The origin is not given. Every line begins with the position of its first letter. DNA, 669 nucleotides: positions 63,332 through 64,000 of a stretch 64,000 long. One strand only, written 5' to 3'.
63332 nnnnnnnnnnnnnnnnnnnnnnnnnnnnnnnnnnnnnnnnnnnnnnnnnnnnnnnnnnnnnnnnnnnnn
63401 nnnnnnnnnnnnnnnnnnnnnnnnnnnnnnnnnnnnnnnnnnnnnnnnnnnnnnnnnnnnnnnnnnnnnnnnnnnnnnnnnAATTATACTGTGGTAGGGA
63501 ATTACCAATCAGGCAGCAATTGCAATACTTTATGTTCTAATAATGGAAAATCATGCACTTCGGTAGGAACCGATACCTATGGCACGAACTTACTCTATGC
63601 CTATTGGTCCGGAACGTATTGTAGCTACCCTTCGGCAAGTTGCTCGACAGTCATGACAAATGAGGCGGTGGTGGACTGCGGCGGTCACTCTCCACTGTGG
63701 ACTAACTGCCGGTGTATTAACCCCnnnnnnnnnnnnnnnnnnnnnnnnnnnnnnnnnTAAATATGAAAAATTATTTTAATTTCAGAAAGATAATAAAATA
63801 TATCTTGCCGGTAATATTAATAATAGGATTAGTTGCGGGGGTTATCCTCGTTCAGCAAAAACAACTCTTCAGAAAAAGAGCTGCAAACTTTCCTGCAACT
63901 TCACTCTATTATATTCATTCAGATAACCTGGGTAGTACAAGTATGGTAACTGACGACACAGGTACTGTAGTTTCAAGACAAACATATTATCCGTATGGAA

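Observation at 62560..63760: C-terminus of the RHS giant replaces the usual core/toxin tip with PT-linked Cys-rich modules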

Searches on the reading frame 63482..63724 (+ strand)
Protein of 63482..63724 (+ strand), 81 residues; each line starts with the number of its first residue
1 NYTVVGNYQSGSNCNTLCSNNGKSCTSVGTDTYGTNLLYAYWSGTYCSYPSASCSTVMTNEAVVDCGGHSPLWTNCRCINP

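Call 46: predict_structure(alignment_id=A4)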
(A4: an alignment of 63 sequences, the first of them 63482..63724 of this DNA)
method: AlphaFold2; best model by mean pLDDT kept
length: 81 residues; sequences in the alignment: 63
mean_pLDDT: 91.0   pTM: 0.79
mean pLDDT of the five models: 91.0, 90.2, 89.5, 89.5, 88.6
residues with pLDDT >= 90: 55; 70-90: 24; 50-70: 2; < 50: 0
segments of 3 or more residues with pLDDT < 50: none
pLDDT, mean of each block of 10 residues (from residue 1): 91 96 97 96 89 94 72 93 85
secondary structure, 60 per line:
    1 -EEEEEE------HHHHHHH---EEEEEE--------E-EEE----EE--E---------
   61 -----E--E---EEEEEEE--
elements in order: E2-7 H14-20 E24-29 E40-42 E73-79

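Call 50: fold_search(model_id=the predicted structure, library=pdb)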
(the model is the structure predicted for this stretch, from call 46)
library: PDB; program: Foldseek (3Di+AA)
matches with E <= 10: 181; with E <= 0.001: 0
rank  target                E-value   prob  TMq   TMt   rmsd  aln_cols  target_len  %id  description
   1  7dx4_L                1.8e+00  0.03  0.19  0.15  13.4        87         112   14  The structure of FC08 Fab-hA.CE2-RBD complex (released 2021-04-21)
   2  7eya_L                2.1e+00  0.02  0.16  0.15  13.4        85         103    8  Local CryoEM structure of the SARS-CoV-2 S6PV2 in complex with BD-804 Fab (released 2021-09-08)
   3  7t0w_L                2.8e+00  0.02  0.18  0.15  13.0        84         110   12  Complex of GABA-A synaptic receptor with autoimmune antibody Fab115 (released 2022-07-13)
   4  9lly_L                3.2e+00  0.02  0.19  0.15  13.6        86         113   12  Cryo-EM structure of RSV pre-F (sc9-10 DS-Cav1, strain A2) in complex with Fabs 1A2 and 1B6 (released 2026-01-21)
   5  5anm_L                3.2e+00  0.02  0.19  0.10  13.6        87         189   13  Crystal structure of IgE Fc in complex with a neutralizing antibody (released 2015-09-30)
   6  6s8i_L                3.2e+00  0.02  0.17  0.14  13.7        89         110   10  Structure of ZEBOV GP in complex with 3T0265 antibody (released 2020-02-12)
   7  7mw5_E                3.2e+00  0.01  0.15  0.12  11.1        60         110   20  Structure of the SARS-CoV-2 Spike trimer with one RBD down in complex with the Fab fragment of human neutralizing anti (released 2022-03-16)
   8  6gk7_L                3.4e+00  0.02  0.19  0.09  13.8        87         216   14  Crystal structure of anti-tau antibody dmCBTAU-27.1, double mutant (S31Y, T100I) of CBTAU-27.1, in complex with Tau pe (released 2018-06-13)
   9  4org_L                3.8e+00  0.03  0.20  0.11  13.2        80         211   12  Crystal structure of human Fab CAP256-VRC26.04, a potent V1V2-directed HIV-1 neutralizing antibody (released 2014-02-26)
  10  9oap_L                4.0e+00  0.02  0.19  0.10  13.4        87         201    9  Crystal structure of antibody Fab G001-58 from IAVI G001 human trial in complex with a germline-targeting gp120 engine (released 2025-06-25)
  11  5ewi_L                4.0e+00  0.01  0.20  0.10  12.6        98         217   10  Crystal Structure of the Human Fab VRC38.01, an HIV-1 V1V2-Directed Neutralizing Antibody Isolated from Donor N90 (released 2016-11-23)
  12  8vs8_R                4.2e+00  0.02  0.20  0.16  12.7        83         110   13  Crystal structure of ADI-19425 Fab in complex with anti-idiotypic 1D3 Fab (released 2024-09-18)
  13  7won_L                4.2e+00  0.02  0.20  0.16  12.6        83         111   13  Cryo-EM structure of SARS-CoV-2 S2P trimer in complex with neutralizing antibody VacW-209 (local refinement) (released 2022-07-13)
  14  6p7h_B                4.2e+00  0.02  0.19  0.09  13.9        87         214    9  Vaccine-elicited NHP FP-targeting neutralizing antibody DF2F-b.04 in complex with HIV fusion peptide (residue 512-519) (released 2020-06-10)
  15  7n04_L                4.2e+00  0.02  0.19  0.09  12.3        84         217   12  Crystal structure of the apo F240 antibody fragment (released 2022-03-30)
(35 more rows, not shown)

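Call 78: fold_search(model_id=the predicted structure, library=viral)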
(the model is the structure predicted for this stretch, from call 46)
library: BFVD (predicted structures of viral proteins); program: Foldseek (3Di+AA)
matches with E <= 10: 92; with E <= 0.001: 0
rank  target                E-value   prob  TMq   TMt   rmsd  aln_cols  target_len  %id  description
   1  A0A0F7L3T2            2.2e+00  0.02  0.19  0.12   8.9        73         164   15  Uncharacterized protein [uncultured marine virus]
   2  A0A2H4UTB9            2.5e+00  0.02  0.20  0.08  13.1        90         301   10  Uncharacterized protein [Bodo saltans virus]
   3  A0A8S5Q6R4            2.6e+00  0.06  0.29  0.13  10.1        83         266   11  DUF6273 domain-containing protein [Siphoviridae sp. cty3u30]
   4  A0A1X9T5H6            3.0e+00  0.09  0.34  0.11   9.4        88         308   15  C-type lectin protein [Ranid herpesvirus 3]
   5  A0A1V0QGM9            3.0e+00  0.05  0.30  0.18  12.6       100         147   16  SWPV2-ORF274 [Shearwaterpox virus]
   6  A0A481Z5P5            3.1e+00  0.09  0.31  0.10   5.7        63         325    8  Collagen triple helix repeat protein [Pithovirus LCPAC202]
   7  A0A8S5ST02            3.1e+00  0.06  0.30  0.20   8.7        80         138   19  Uncharacterized protein [Myoviridae sp. ct2Qy24]
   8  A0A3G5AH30            3.1e+00  0.02  0.18  0.09  10.8        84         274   15  Hedgehog/Intein (Hint) domain-containing protein [Satyrvirus sp.]
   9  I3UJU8                3.3e+00  0.04  0.25  0.17   8.3        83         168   12  (no name in the UniProt tables at hand)
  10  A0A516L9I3            3.3e+00  0.04  0.29  0.27  10.3        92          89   12  (no name in the UniProt tables at hand)
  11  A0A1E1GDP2            3.3e+00  0.03  0.21  0.07   9.8        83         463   10  (no name in the UniProt tables at hand)
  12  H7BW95                3.3e+00  0.02  0.21  0.07   9.7        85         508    7  (no name in the UniProt tables at hand)
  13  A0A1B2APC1            3.5e+00  0.03  0.25  0.23   8.3        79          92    5  (no name in the UniProt tables at hand)
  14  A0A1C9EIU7            3.5e+00  0.01  0.18  0.12  13.1        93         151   12  Hemagglutinin estrase glycoprotein (Fragment) [Rabbit coronavirus]
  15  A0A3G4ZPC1            3.7e+00  0.02  0.22  0.05  14.3        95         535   15  PDZ domain-containing protein [Terrestrivirus sp.]
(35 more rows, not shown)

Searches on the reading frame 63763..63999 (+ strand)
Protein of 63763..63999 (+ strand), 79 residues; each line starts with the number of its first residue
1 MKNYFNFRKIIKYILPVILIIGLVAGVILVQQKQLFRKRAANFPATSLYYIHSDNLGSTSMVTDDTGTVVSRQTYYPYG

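Call 8: search_protein_families(library=pfam, proteins=[window:63763-63999:+], max_evalue=1)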
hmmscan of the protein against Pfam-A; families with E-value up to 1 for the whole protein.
window:63763-63999:+ (79 aa): 2 families
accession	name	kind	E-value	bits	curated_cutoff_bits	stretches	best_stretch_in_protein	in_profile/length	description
PF12454.13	Ecm33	-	0.044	14.4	23.2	1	10-26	3-19/40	GPI-anchored cell wall organization protein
PF03527.20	RHS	-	0.12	12.7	27.9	1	49-70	2-23/38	RHS protein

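Call 9: search_protein_families(library=ncbifam, proteins=[window:63763-63999:+], max_evalue=1)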
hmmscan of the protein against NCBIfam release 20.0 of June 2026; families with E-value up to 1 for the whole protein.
window:63763-63999:+ (79 aa): 1 family
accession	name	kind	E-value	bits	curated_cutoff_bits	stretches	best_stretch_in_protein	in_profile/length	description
NF052507.1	BA5345_fam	subfamily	0.083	13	40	1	5-40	3-38/181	BA5345 family protein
